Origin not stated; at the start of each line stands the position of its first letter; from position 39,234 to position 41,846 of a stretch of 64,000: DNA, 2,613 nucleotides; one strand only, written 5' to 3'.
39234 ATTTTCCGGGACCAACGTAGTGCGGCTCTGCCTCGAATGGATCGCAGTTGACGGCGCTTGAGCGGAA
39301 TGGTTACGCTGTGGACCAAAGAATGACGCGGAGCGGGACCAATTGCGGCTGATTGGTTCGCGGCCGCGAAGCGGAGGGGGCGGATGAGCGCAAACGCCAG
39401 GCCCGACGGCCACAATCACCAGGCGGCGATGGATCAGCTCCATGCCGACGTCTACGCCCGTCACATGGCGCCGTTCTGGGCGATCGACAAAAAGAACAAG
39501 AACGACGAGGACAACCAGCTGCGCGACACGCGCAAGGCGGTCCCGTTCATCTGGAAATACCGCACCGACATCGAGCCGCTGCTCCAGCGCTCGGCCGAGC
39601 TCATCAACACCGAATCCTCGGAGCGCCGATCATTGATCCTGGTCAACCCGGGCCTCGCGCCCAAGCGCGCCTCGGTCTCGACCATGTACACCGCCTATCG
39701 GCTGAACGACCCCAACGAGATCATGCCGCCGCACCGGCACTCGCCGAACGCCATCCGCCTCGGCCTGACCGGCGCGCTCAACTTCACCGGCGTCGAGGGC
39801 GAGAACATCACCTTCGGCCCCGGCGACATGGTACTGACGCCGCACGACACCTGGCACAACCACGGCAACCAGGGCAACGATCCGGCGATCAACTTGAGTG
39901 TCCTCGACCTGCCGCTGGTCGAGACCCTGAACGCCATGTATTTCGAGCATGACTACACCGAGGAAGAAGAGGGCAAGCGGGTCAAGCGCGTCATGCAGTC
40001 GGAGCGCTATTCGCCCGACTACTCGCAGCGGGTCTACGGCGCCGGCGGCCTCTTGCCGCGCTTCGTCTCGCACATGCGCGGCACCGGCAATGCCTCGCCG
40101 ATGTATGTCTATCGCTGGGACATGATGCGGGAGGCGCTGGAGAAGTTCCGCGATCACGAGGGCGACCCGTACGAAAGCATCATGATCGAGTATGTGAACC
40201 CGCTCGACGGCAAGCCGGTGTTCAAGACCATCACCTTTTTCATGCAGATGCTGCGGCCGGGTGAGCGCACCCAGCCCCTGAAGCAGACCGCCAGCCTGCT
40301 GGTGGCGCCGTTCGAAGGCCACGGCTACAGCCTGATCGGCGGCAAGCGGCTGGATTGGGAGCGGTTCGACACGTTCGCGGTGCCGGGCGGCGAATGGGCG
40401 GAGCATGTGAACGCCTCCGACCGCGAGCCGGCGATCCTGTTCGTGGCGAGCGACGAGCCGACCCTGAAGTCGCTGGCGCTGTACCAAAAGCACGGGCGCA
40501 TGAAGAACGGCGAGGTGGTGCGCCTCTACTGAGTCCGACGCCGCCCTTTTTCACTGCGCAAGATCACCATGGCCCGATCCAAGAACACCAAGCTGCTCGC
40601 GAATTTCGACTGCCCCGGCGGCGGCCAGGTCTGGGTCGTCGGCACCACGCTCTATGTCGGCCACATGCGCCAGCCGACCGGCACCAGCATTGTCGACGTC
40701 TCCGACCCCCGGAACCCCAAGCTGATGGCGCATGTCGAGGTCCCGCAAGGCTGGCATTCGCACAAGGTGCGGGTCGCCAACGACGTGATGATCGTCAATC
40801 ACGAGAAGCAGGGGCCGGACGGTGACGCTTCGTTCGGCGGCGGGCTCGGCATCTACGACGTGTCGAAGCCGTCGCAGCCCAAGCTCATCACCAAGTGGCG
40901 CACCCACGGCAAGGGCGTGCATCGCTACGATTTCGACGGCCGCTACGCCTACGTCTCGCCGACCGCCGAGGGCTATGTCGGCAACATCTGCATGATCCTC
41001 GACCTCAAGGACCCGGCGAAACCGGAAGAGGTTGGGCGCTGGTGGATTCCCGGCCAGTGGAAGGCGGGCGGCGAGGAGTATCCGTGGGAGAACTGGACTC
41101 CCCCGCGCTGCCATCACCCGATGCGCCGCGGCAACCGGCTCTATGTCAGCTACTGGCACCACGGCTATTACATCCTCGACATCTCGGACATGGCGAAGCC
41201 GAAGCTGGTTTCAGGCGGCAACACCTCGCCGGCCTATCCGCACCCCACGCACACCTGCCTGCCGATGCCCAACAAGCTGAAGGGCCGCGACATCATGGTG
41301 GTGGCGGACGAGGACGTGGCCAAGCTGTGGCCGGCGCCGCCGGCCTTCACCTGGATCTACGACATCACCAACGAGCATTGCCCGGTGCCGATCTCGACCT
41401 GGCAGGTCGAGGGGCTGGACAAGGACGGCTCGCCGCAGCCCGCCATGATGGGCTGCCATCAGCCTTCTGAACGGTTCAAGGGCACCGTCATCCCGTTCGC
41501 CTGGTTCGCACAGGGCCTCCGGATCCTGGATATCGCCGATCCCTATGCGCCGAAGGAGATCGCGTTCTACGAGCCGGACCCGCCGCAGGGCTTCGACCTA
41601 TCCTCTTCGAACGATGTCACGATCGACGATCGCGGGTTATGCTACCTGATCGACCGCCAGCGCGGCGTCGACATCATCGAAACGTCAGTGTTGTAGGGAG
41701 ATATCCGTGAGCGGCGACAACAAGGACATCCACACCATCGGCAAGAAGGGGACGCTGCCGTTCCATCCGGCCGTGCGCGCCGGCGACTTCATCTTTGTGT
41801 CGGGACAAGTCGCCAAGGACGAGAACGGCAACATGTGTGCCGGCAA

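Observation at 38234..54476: Enzyme set mirrors the Mesorhizobium loti vitamin B6 (pyridoxine) degradation pathway but with a different lower pathway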

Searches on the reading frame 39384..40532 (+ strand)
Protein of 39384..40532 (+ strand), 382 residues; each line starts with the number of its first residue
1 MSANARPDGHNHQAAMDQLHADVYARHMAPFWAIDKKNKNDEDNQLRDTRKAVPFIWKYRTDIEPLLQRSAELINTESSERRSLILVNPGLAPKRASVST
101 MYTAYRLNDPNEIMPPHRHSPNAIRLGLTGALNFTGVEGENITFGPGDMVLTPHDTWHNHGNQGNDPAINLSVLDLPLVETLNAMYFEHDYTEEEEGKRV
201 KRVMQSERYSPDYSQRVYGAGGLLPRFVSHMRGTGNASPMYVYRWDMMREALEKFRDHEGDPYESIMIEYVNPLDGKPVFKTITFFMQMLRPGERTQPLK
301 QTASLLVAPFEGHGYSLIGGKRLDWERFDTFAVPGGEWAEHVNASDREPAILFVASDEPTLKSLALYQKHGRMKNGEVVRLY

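Call 4: search_protein_families(library=pfam, proteins=[window:39384-40532:+])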
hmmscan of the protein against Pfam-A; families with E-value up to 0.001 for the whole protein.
window:39384-40532:+ (382 aa): 1 family
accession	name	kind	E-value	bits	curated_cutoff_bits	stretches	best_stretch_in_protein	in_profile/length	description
PF07883.17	Cupin_2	-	1.8e-17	63.2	27.2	1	110-173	7-69/70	Cupin domain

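Call 6: search_protein_families(library=ncbifam, proteins=[window:39384-40532:+])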
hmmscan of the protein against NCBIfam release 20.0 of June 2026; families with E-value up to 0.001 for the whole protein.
window:39384-40532:+ (382 aa): 2 families
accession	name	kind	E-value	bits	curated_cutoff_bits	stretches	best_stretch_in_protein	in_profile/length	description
NF049978.1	AminoSalDhMabB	equivalog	2.1e-63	214.9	650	1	16-374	1-338/351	5-aminosalicylate 1,2-dioxygenase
TIGR02272.1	gentisate_1_2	equivalog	6e-62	209.5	442.1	1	49-369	31-334/336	gentisate 1,2-dioxygenase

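Call 9: search_solved_structures(query=window:39384-40532:+, max_evalue=0.00001, show_alignments=2)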
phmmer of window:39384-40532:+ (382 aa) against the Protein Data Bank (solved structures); distinct sequences matched with E-value up to 0.00001: 6.
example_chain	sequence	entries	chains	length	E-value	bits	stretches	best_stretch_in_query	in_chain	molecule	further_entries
2d40_A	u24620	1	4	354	1.2e-48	169.2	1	11-369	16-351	putative gentisate 1,2-dioxygenase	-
3bu7_A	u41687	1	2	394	6.5e-48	166.8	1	47-376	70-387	Gentisate 1,2-dioxygenase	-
4fag_A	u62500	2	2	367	4.2e-33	118.1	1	49-366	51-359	Gentisate 1,2-dioxygenase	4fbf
3nst_A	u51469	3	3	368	5.6e-33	117.6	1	49-366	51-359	Gentisate 1,2-dioxygenase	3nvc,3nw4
2phd_A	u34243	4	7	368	2e-32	115.8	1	49-366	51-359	Gentisate 1,2-dioxygenase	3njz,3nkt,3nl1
4fah_A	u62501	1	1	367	4e-32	114.8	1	49-366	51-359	Gentisate 1,2-dioxygenase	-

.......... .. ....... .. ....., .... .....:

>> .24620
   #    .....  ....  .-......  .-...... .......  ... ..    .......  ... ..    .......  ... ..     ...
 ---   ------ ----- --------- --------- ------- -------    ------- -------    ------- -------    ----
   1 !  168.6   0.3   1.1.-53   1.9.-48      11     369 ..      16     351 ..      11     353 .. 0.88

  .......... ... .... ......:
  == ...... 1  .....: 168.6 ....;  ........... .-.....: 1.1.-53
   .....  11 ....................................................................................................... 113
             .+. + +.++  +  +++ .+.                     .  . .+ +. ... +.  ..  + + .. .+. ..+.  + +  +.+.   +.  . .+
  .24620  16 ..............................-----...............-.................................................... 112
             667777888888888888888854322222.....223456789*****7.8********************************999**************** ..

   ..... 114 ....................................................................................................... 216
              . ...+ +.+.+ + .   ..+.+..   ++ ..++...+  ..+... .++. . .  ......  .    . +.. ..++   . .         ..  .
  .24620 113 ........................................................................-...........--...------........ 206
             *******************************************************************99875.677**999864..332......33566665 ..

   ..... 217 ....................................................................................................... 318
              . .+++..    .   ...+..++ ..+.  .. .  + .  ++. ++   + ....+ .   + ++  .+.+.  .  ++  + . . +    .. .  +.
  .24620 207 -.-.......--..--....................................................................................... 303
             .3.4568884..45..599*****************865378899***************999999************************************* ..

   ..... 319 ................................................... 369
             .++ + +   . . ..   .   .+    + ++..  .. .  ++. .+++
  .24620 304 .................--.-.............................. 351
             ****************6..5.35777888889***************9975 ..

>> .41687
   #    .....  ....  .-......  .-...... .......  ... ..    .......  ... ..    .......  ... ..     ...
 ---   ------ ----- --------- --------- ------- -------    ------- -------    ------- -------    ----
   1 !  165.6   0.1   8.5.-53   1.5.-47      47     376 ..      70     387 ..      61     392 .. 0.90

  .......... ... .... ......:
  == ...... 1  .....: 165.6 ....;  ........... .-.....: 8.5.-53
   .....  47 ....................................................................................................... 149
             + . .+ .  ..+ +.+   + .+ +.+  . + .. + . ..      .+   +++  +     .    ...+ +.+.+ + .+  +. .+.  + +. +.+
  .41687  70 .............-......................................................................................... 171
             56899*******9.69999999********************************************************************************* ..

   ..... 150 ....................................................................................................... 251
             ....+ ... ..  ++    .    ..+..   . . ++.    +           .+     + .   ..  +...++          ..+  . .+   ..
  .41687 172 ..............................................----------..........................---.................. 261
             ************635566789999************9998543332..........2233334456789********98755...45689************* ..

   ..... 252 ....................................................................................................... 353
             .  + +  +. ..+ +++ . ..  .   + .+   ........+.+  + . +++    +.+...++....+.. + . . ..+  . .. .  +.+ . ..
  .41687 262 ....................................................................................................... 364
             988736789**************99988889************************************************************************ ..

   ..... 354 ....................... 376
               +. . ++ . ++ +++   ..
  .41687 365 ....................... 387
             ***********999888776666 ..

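Call 24: find_homologous_proteins(query=window:39384-40532:+, max_evalue=0.00001)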
Query window:39384-40532:+ (382 aa): 1583 proteins with E <= 0.00001 among 4636 candidates; the best 120 are listed.
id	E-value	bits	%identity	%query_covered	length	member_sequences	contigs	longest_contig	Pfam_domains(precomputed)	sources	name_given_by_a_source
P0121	3.5e-259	877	98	100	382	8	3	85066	PF07883.18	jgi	jgi:gentisate 1,2-dioxygenase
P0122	2.6e-256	868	97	100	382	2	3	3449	PF07883.18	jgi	jgi:gentisate 1,2-dioxygenase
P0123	2.4e-254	861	96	100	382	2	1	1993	PF07883.18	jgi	jgi:gentisate 1,2-dioxygenase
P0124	2.7e-253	858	96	100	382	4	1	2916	PF07883.18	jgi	jgi:gentisate 1,2-dioxygenase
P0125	8.1e-252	853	95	100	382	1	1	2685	PF07883.18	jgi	jgi:gentisate 1,2-dioxygenase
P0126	7.8e-249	843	94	100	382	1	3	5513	PF07883.18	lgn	-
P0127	1.7e-248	842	94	100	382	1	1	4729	PF07883.18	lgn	-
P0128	9.9e-245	830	93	100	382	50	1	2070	PF07883.18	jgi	jgi:gentisate 1,2-dioxygenase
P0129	3.7e-243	824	92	100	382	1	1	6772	PF07883.18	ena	-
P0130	2.9e-242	821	92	100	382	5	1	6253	PF07883.18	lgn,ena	-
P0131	2.2e-240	815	90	100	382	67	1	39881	PF07883.18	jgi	-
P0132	2.2e-235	799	96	93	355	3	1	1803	PF07883.18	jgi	jgi:gentisate 1,2-dioxygenase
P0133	3.1e-222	756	86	97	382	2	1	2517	PF07883.18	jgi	-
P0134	8.4e-218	741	82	99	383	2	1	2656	PF07883.18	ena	-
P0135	2.4e-215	733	81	99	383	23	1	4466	PF07883.18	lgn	-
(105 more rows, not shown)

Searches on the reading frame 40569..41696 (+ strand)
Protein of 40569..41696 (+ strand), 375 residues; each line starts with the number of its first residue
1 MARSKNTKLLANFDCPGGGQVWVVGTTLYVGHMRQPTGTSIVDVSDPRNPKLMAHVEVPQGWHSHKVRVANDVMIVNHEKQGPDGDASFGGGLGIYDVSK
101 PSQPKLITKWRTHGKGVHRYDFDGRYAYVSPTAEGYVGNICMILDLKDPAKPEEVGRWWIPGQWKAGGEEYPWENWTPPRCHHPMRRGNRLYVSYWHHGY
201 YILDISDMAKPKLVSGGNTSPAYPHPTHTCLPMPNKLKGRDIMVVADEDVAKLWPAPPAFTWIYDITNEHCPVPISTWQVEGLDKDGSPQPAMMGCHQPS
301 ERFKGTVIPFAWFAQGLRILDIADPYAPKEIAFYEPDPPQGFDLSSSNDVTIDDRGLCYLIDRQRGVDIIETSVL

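Call 4: search_protein_families(library=pfam, proteins=[window:40569-41696:+])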
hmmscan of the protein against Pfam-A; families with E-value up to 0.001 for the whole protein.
window:40569-41696:+ (375 aa): 1 family
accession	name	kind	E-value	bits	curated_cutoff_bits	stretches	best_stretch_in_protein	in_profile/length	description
PF08309.17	LVIVD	-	1.1e-15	57.1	20.2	0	188-215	11-38/42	LVIVD repeat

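Call 6: search_protein_families(library=ncbifam, proteins=[window:40569-41696:+])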
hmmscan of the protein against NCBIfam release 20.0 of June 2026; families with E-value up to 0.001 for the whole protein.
window:40569-41696:+ (375 aa): 1 family
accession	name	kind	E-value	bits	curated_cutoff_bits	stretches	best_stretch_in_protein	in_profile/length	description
TIGR04312.1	choice_anch_B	subfamily_domain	1.3e-06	28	100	0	37-155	53-169/364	choice-of-anchor B family protein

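Call 21: find_homologous_proteins(query=window:40569-41696:+, max_evalue=0.00001)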
Query window:40569-41696:+ (375 aa): 3495 proteins with E <= 0.00001 among 4587 candidates; the best 120 are listed.
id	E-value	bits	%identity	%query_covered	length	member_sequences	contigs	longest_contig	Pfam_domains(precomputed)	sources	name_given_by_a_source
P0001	4.5e-228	775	81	100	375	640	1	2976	PF08309.18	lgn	-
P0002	7.6e-227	771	80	100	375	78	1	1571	PF08309.18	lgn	-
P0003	7.8e-223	758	81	100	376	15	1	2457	PF08309.18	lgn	-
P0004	1.1e-222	758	80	100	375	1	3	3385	PF08309.18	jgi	-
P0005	1.2e-222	757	79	100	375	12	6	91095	PF08309.18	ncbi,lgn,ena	-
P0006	3.1e-222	756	81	100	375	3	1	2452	PF08309.18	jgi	jgi:hypothetical protein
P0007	3.3e-222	756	80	100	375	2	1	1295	PF08309.18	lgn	-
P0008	5.8e-221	752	80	100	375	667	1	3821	PF08309.18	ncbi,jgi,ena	jgi:hypothetical protein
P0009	7.9e-221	751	79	100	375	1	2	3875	PF08309.18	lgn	-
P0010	1.6e-220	750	80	100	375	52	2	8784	PF08309.18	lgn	-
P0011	7.1e-220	748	81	100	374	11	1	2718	PF08309.18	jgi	jgi:hypothetical protein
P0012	7.9e-220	748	79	100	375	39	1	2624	PF08309.18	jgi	jgi:hypothetical protein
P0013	1.1e-219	748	80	100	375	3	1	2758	PF08309.18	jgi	jgi:hypothetical protein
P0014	1.6e-219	747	81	100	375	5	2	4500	PF08309.18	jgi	jgi:hypothetical protein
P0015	1.9e-219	747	79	100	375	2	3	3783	PF08309.18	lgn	-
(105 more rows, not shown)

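Call 31: predict_structure(alignment_id=A1)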
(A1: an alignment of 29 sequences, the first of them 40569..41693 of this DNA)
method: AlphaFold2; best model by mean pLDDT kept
length: 375 residues; sequences in the alignment: 29
mean_pLDDT: 84.2   pTM: 0.87
mean pLDDT of the five models: 84.2, 83.3, 82.5, 82.1, 80.5
residues with pLDDT >= 90: 204; 70-90: 102; 50-70: 46; < 50: 23
segments of 3 or more residues with pLDDT < 50: 164-179, 250-255
pLDDT, mean of each block of 10 residues (from residue 1): 90 88 97 91 97 95 93 94 82 96 97 81 91 60 93 88 44 45 86 78 93 83 63 95 80 55 94 89 59 70 93 90 95 91 87 96 93 92
secondary structure, 60 per line:
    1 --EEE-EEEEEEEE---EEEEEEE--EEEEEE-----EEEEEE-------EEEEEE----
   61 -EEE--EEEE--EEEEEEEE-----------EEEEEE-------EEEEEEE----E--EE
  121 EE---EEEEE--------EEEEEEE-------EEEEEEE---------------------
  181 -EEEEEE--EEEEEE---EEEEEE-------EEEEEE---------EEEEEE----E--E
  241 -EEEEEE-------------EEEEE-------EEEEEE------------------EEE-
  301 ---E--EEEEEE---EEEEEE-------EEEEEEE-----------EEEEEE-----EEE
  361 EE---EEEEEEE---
elements in order: E3-5 E7-14 E18-24 E27-32 E38-43 E51-56 E62-64 E67-70 E73-80 E92-97 E105-111 E119-122 E126-130 E139-145 E153-159 E182-187 E190-195 E199-204 E212-217 E227-232 E242-247 E261-265 E273-278 E297-299 E307-312 E316-321 E329-335 E347-352 E358-362 E366-372

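Call 34: fold_search(model_id=the predicted structure, library=pdb)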
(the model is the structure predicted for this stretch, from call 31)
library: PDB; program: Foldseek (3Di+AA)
matches with E <= 10: 1534; with E <= 0.001: 937
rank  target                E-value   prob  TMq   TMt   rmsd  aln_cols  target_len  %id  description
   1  5hrm_B                5.4e-17  1.00  0.72  0.56   6.3       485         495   18  Crystal structure of phosphotriesterase from Sphingobium sp. TCM1 (released 2016-07-13)
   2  5hrm_A                1.1e-16  1.00  0.73  0.57   5.9       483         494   18  Crystal structure of phosphotriesterase from Sphingobium sp. TCM1 (released 2016-07-13)
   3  8qpv_B                5.2e-08  1.00  0.54  0.56   5.5       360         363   10  Handover Complex: BAM bound OmpX and extended SurA (released 2024-09-25)
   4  6g6n_B                5.4e-08  1.00  0.52  0.60   7.2       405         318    9  Crystal structure of the computationally designed Tako8 protein in C2 (released 2018-11-28)
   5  7t1y_B                6.0e-08  1.00  0.56  0.49   6.8       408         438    9  Structure of the Fbw7-Skp1-MycCdegron complex (released 2022-02-16)
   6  2ovr_B                6.9e-08  1.00  0.56  0.49   6.8       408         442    8  Structure of the Skp1-Fbw7-CyclinEdegN complex (released 2007-04-24)
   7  6m92_A                8.0e-08  1.00  0.62  0.58   5.1       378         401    9  Monophosphorylated pSer33 b-Catenin peptide, b-TrCP/Skp1, NRX-2663 ternary complex (released 2019-04-03)
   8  6g6m                  9.2e-08  1.00  0.53  0.61   7.1       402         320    7  Crystal structure of the computationally designed Tako8 protein in P42212 (released 2018-11-28)
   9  9kzc_B                9.7e-08  1.00  0.61  0.68   5.0       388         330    9  Cryo-EM structure of the LGI1 LRR-LGI1 EPTP-ADAM22 ECD complex (released 2025-06-25)
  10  6wnx_G                1.1e-07  1.00  0.61  0.57   5.1       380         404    8  FBXW11-SKP1 in complex with a pSer33/pSer37 Beta-Catenin peptide (released 2020-05-06)
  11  6g6n_A                1.2e-07  1.00  0.55  0.63   7.2       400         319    9  Crystal structure of the computationally designed Tako8 protein in C2 (released 2018-11-28)
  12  8bbf_B                1.3e-07  1.00  0.53  0.21   6.6       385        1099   13  Structure of the IFT-A complex; IFT-A1 module (released 2022-12-07)
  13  9ejq                  1.6e-07  1.00  0.57  0.22   6.1       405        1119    9  Crystal structure of DDB1 in complex with XS381952 (released 2025-02-26)
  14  6m93_A                1.8e-07  1.00  0.62  0.58   5.1       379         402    9  Monophosphorylated pSer33 b-Catenin peptide, b-TrCP/Skp1, NRX-1933 ternary complex (released 2019-04-03)
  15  6m90_A                1.8e-07  1.00  0.61  0.58   5.2       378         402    9  Monophosphorylated pSer33 b-Catenin peptide, b-TrCP/Skp1, NRX-2776 ternary complex (released 2019-04-03)
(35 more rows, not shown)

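Call 35: search_solved_structures(query=A1, max_evalue=10, show_alignments=2)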
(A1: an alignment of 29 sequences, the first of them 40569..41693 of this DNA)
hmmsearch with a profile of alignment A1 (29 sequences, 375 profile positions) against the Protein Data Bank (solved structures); distinct sequences matched with E-value up to 10: 5.
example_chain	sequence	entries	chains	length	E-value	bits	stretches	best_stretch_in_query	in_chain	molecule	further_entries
5hrm_A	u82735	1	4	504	9.2e-11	44.5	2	310-338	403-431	Haloalkylphosphorus hydrolase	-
5ioj_A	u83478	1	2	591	1.8e-10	43.5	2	310-338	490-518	Haloalkylphosphorus hydrolase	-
1of3_A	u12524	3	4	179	1.5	10.9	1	147-175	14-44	BETA-MANNOSIDASE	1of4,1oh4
7y8k_A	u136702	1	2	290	1.6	10.8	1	120-172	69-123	Beta-hydroxyacid dehydrogenase, 3-hydroxyisobutyrate dehydrogenase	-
7y8n_A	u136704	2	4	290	1.7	10.7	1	120-172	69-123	Beta-hydroxyacid dehydrogenase, 3-hydroxyisobutyrate dehydrogenase | SciR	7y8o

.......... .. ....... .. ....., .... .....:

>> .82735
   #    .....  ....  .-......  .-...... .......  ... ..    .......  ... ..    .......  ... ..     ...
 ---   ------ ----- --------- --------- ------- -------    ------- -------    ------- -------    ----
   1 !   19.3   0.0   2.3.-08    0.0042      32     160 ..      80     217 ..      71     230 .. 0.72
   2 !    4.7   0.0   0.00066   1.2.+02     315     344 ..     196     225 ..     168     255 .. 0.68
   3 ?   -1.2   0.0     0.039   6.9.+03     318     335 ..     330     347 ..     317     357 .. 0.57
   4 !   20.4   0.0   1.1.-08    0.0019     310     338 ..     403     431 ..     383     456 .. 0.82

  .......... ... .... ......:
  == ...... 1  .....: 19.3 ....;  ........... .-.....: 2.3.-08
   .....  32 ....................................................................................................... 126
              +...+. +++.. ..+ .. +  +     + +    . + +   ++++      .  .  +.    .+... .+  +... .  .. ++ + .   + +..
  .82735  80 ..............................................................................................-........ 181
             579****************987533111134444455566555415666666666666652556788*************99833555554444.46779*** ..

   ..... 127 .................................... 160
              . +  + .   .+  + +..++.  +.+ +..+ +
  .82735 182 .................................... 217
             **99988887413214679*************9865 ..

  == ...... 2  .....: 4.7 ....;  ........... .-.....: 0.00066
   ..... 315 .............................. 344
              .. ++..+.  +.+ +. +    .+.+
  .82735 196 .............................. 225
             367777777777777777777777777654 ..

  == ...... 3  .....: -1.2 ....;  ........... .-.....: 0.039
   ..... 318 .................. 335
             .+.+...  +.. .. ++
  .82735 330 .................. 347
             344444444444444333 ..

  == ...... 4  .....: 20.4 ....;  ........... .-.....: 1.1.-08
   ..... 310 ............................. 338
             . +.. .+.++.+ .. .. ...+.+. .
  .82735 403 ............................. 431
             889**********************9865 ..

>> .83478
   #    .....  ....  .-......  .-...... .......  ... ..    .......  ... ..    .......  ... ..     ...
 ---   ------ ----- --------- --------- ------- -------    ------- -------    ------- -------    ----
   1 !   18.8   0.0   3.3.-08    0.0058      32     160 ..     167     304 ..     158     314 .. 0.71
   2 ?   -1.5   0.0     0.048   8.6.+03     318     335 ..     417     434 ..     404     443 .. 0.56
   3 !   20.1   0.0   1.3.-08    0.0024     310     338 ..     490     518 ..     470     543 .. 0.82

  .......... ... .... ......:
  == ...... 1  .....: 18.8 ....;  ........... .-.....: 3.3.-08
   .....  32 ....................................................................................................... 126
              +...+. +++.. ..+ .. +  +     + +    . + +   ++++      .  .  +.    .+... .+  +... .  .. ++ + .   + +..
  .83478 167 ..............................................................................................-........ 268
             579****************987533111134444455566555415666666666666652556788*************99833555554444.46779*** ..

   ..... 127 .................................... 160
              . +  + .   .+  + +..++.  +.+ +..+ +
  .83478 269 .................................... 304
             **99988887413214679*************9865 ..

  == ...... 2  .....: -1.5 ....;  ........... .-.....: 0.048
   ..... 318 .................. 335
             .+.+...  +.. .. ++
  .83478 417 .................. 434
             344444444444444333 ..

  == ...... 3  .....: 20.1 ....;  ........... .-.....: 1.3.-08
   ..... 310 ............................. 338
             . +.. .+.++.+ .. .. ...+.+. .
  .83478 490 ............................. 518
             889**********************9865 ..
